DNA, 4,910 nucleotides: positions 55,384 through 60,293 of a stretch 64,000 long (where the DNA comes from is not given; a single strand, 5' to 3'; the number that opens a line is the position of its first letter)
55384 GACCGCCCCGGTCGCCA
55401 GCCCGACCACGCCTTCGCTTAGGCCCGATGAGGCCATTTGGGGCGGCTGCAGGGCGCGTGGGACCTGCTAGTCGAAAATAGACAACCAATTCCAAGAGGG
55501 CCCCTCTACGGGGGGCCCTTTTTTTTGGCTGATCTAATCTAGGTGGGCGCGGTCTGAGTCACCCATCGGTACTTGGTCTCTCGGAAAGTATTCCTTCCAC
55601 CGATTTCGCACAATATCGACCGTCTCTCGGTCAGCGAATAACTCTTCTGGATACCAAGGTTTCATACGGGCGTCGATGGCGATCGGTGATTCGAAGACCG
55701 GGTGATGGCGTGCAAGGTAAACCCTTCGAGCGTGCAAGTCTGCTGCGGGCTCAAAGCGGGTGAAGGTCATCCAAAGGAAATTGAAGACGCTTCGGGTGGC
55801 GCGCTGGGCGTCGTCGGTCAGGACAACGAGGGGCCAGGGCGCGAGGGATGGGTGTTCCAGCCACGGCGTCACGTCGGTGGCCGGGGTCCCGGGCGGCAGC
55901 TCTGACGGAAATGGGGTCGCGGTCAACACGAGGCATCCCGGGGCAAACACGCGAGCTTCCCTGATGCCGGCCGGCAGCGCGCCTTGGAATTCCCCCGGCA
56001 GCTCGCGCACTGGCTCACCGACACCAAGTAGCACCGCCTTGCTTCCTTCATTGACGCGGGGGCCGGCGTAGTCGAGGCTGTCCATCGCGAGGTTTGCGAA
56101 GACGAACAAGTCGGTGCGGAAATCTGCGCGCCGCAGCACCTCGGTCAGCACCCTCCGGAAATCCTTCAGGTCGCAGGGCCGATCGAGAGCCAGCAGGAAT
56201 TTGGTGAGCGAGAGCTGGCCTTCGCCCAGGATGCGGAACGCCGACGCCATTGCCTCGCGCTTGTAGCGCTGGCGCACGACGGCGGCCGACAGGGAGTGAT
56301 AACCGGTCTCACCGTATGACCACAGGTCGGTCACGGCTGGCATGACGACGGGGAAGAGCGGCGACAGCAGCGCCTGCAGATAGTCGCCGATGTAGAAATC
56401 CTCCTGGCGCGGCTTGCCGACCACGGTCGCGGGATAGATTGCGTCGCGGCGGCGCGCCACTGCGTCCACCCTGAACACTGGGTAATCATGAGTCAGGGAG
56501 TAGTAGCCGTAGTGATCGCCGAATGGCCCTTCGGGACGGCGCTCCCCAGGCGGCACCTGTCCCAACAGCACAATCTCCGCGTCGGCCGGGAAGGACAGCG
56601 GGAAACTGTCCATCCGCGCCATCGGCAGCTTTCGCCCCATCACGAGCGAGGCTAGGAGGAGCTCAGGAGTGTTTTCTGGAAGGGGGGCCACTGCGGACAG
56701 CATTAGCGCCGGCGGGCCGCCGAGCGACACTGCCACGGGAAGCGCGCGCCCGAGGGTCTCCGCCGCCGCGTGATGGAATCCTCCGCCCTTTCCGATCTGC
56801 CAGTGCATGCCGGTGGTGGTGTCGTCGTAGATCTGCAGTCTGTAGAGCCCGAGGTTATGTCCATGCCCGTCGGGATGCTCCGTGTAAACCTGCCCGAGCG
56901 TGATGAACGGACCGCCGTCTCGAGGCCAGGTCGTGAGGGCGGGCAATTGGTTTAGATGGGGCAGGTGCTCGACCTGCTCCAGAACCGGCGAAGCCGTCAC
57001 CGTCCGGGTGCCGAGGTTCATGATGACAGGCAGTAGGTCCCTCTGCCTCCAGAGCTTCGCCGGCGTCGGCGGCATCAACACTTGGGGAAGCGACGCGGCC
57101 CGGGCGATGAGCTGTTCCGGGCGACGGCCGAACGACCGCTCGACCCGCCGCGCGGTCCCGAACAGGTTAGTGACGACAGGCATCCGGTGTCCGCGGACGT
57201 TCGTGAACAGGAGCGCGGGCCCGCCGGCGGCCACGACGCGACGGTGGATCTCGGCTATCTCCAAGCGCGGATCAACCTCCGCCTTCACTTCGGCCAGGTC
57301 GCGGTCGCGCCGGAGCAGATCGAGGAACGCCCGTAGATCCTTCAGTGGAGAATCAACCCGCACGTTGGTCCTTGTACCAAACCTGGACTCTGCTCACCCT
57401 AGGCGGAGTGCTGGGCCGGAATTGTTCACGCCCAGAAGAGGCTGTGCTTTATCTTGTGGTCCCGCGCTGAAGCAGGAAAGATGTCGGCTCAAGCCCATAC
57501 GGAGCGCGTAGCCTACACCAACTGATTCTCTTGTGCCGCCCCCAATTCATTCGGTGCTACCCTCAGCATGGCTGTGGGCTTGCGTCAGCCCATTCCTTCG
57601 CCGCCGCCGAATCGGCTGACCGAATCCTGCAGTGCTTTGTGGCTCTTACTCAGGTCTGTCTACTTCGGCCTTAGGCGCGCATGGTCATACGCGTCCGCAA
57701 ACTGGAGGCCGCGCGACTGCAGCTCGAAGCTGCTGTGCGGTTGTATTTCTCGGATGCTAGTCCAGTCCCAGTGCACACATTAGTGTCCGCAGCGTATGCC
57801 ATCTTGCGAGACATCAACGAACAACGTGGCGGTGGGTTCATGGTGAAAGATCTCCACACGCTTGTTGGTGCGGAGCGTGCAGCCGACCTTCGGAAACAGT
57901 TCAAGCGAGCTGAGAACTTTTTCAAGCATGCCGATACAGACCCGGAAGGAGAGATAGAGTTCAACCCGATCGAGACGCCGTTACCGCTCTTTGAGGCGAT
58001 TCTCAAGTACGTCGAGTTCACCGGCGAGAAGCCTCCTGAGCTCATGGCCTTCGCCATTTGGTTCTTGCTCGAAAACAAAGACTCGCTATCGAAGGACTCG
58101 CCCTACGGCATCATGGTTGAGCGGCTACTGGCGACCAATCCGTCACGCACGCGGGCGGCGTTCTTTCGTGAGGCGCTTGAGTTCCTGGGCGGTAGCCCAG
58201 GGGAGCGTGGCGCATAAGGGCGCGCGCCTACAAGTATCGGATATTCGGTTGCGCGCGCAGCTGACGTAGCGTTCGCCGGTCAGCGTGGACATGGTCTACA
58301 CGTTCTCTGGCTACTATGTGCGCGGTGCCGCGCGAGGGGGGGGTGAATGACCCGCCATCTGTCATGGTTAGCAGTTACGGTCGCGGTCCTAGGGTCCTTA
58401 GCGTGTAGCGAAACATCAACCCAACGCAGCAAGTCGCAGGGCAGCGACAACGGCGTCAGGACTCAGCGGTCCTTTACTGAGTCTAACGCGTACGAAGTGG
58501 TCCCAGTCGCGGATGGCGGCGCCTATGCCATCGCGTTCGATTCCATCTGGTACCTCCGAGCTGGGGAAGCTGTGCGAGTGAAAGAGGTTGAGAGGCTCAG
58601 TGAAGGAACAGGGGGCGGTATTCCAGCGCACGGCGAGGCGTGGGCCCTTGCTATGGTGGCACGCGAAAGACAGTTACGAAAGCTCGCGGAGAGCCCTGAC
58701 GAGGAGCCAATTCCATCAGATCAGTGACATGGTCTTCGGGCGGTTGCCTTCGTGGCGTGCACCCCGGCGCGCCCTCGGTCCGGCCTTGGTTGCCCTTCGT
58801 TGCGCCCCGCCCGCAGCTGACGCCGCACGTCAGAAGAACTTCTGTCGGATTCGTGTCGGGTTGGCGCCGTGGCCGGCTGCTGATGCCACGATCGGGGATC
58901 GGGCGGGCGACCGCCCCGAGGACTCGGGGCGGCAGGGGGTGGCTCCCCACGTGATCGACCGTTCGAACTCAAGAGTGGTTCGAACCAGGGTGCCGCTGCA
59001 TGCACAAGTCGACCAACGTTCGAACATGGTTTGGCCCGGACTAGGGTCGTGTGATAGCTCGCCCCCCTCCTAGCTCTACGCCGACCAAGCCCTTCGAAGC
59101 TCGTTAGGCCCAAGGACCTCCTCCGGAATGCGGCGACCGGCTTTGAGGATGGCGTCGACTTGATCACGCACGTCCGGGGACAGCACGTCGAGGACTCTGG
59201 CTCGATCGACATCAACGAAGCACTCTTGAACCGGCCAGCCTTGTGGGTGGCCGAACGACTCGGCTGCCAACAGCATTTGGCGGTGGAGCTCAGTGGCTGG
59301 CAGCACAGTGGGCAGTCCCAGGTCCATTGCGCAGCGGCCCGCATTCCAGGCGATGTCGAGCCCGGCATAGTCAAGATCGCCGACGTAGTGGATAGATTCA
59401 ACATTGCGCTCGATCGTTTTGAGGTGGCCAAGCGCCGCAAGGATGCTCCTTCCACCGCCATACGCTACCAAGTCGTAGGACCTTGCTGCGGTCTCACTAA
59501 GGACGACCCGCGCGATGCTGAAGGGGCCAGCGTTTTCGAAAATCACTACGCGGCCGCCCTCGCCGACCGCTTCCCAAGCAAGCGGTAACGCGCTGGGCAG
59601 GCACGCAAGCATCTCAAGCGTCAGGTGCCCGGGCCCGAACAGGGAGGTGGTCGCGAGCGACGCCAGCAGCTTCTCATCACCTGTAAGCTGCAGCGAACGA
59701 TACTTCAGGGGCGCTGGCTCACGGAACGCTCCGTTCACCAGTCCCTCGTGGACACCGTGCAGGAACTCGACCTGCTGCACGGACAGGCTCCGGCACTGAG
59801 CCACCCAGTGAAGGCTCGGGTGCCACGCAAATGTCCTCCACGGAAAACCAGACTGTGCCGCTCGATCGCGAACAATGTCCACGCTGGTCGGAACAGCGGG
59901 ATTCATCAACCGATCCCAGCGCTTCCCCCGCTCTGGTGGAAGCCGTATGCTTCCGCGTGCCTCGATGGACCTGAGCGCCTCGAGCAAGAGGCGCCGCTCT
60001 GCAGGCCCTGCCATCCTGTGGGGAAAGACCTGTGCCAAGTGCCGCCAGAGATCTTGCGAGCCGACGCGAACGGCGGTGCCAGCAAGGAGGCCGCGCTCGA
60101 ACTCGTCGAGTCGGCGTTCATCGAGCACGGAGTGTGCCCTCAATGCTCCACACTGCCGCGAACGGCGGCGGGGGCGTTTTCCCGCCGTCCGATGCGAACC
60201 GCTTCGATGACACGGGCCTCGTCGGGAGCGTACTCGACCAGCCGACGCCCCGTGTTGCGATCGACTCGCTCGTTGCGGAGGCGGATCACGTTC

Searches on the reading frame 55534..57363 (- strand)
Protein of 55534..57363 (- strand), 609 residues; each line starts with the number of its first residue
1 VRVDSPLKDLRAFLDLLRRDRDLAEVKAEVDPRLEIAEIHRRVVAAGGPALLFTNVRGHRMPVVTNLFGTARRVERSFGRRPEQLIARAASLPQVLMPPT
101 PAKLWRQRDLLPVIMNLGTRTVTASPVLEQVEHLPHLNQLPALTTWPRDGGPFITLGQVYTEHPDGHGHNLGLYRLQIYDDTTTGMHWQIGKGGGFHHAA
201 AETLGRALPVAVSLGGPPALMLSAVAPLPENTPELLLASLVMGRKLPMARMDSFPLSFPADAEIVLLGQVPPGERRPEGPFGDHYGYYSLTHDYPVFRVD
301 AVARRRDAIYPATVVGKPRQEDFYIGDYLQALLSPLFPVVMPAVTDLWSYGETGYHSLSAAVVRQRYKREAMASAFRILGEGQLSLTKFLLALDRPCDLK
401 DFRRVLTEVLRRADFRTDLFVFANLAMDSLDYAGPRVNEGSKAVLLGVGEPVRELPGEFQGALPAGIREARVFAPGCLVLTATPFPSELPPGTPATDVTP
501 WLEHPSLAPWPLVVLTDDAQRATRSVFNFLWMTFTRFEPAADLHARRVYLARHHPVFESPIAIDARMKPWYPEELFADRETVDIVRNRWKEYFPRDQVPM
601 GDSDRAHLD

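Call 3: search_protein_families(library=pfam, proteins=[window:55534-57363:-], max_evalue=0.1)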
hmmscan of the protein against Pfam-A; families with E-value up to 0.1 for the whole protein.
window:55534-57363:- (609 aa): 3 families
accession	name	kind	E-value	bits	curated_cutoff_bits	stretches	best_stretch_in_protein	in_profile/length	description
PF01977.22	UbiD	-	1.1e-71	240.8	23.3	1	124-318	7-206/206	3-octaprenyl-4-hydroxybenzoate carboxy-lyase Rift-related domain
PF20696.2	UbiD_C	-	7.1e-27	94.4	24.2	1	324-445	2-125/127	3-octaprenyl-4-hydroxybenzoate carboxy-lyase C-terminal domain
PF20695.2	UbiD_N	-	3.2e-26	91.6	24.3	1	14-88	1-73/78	3-octaprenyl-4-hydroxybenzoate carboxy-lyase N-terminal domain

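Call 4: search_protein_families(library=ncbifam, proteins=[window:55534-57363:-], max_evalue=0.1)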
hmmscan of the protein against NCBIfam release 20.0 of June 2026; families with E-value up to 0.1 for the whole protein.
window:55534-57363:- (609 aa): 7 families
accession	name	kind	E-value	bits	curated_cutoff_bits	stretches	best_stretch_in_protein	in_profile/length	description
TIGR03701.1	mena_SCO4490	equivalog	1.5e-142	475.4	495.9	1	13-442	2-433/433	menaquinone biosynthesis decarboxylase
TIGR00148.1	TIGR00148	subfamily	3.8e-94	315.9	244.85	1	10-442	1-430/438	UbiD family decarboxylase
NF008175.0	PRK10922.1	equivalog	3.8e-78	263.2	788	1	8-445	7-453/497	4-hydroxy-3-polyprenylbenzoate decarboxylase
NF041204.1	VdcC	exception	1.8e-48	165.2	650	1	8-435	2-423/467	non-oxidative hydroxyarylic acid decarboxylases subunit C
TIGR02724.1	phenyl_P_beta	equivalog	1.7e-28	99.2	468.95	1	9-409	2-398/472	phenylphosphate carboxylase subunit beta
NF041219.1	BagN_FevL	exception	6.6e-25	87.6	1000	1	7-358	17-369/502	bagremycin/ferroverdin biosynthesis UbiD family decarboxylase BagN/FevL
TIGR02723.1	phenyl_P_alpha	equivalog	9.3e-22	77.3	564.6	1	7-428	7-419/485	phenylphosphate carboxylase subunit alpha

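Call 19: find_related_loci(query=window:55534-57363:-, collection=genome_contigs, flank=10000)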
Query window:55534-57363:- (609 aa) in genome_contigs; peptide patterns used: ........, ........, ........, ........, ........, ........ (x = any residue, [..] = any of these).
600 stretches matched a pattern (row limit reached: there are more); 464 encode a relative of the query (tblastn E <= 1e-3); the best 80 are kept; 80 distinct loci.
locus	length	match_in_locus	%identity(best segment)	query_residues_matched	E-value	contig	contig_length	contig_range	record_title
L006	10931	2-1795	73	15-608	0e+0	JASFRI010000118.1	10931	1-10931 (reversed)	MAG: Acidobacteriota bacterium isolate D1103M02metaG_Bin_141 D1103M02metaG_FD_scaffold_2060_c1, whole genome shotgun seq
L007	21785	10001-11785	67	9-609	0e+0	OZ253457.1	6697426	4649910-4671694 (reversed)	MAG: Vicinamibacterales bacterium isolate 96a1e1f6-da0d-41ae-928b-732dd312bced genome assembly, chromosome: 1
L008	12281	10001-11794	63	6-609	0e+0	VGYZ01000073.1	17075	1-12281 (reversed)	MAG: Planctomycetota bacterium isolate M_DeepCast_50m_m2_137 M_DeepCast_50m_m2_137_Ga0194121_10005697, whole genome shot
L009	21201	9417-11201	65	9-608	0e+0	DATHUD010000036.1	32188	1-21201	MAG TPA_asm: Thermoanaerobaculia bacterium isolate SMAG_U16097 k141_553764, whole genome shotgun sequence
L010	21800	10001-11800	64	7-609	0e+0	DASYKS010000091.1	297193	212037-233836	MAG TPA_asm: Thermoanaerobaculia bacterium isolate SMAG_U4328 k141_2120118, whole genome shotgun sequence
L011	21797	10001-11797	64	4-609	0e+0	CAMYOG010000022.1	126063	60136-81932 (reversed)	MAG: Thermoanaerobaculia bacterium isolate ES_Acidobacteriota_04 genome assembly, contig: scaffold_25, whole genome shot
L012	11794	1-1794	65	6-609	0e+0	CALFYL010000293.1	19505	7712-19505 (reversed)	MAG TPA_asm: uncultured Planctomycetia bacterium isolate SRR6227243_bin.141_CONCOCT_v1.1_MAG genome assembly, contig: ER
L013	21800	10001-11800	64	7-609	0e+0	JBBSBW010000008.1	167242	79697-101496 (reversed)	MAG: Thermoanaerobaculia bacterium isolate La6_metabat2.203 La6_metabat2.203_K_425180_L_167242_cov_38.4405, whole genome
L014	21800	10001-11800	64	7-609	0e+0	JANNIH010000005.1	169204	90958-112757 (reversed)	MAG: Holophagales bacterium isolate SOY_6_C_metabat_145 SOY_6_C_k141_3285, whole genome shotgun sequence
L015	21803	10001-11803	63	3-609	0e+0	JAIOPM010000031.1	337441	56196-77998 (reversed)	MAG: Planctomycetota bacterium isolate LakeFargette_0920_ALND_MAG_68_24 LacPavin_0920_ALND_scaffold_221285, whole genome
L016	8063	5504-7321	62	7-609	0e+0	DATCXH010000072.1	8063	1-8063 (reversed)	MAG TPA_asm: Vicinamibacterales bacterium isolate SMAG_U7434 k141_194401, whole genome shotgun sequence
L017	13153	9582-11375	64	9-609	0e+0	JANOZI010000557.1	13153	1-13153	MAG: Acidobacteriota bacterium isolate VAR_79_metabat_490 VAR_79_k141_3761370, whole genome shotgun sequence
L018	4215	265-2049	67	9-609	0e+0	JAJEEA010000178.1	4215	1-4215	MAG: Vicinamibacteria bacterium isolate p16x33bins.71 k141_690452, whole genome shotgun sequence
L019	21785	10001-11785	62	9-609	0e+0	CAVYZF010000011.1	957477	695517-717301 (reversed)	MAG: uncultured Acidobacteriota bacterium isolate MFD02242.bin.1.226 genome assembly, contig: contig_21996, whole genome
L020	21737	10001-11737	62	7-592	0e+0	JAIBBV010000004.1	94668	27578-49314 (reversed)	MAG: Oligoflexia bacterium isolate SSF8 NODE_3722_length_94668_cov_6.066691, whole genome shotgun sequence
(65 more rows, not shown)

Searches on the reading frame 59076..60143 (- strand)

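Call 22: search_protein_families(library=pfam, proteins=[window:59076-60143:-], max_evalue=0.001)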
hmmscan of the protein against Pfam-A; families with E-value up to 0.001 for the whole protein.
window:59076-60143:- (355 aa): 1 family
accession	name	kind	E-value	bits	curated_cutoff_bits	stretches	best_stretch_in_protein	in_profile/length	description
PF09664.16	DUF2399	-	3.1e-05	24.2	23.4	1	188-265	11-84/152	Protein of unknown function C-terminus (DUF2399)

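Call 66: search_protein_families(library=padloc, proteins=[window:59076-60143:-], max_evalue=0.001)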
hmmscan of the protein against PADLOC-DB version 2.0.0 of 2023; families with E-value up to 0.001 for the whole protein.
window:59076-60143:- (355 aa): 6 families
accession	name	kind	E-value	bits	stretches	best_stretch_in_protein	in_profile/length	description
PDLC00594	JetD3|JetD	-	7.1e-62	207.8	1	15-351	8-336/345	DUF2239; DUF2220 domain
PDLC00592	JetD3|JetD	-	7.1e-20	69.6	1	137-354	120-343/346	DUF2239; DUF2220 domain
PDLC00591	JetD3|JetD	-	1.2e-19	68.8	1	123-353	115-350/350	DUF2239; DUF2220 domain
PDLC00593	JetD3|JetD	-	8.9e-07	26.4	1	147-268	148-269/347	DUF2239; DUF2220 domain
PDLC00557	JetD2|JetD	-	1.5e-05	22.6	1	167-267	259-347/423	DUF2220; DUF3322; DUF2399 domain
PDLC00556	JetD2|JetD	-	5e-05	20.6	1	195-265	286-351/430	DUF2220; DUF3322; DUF2399 domain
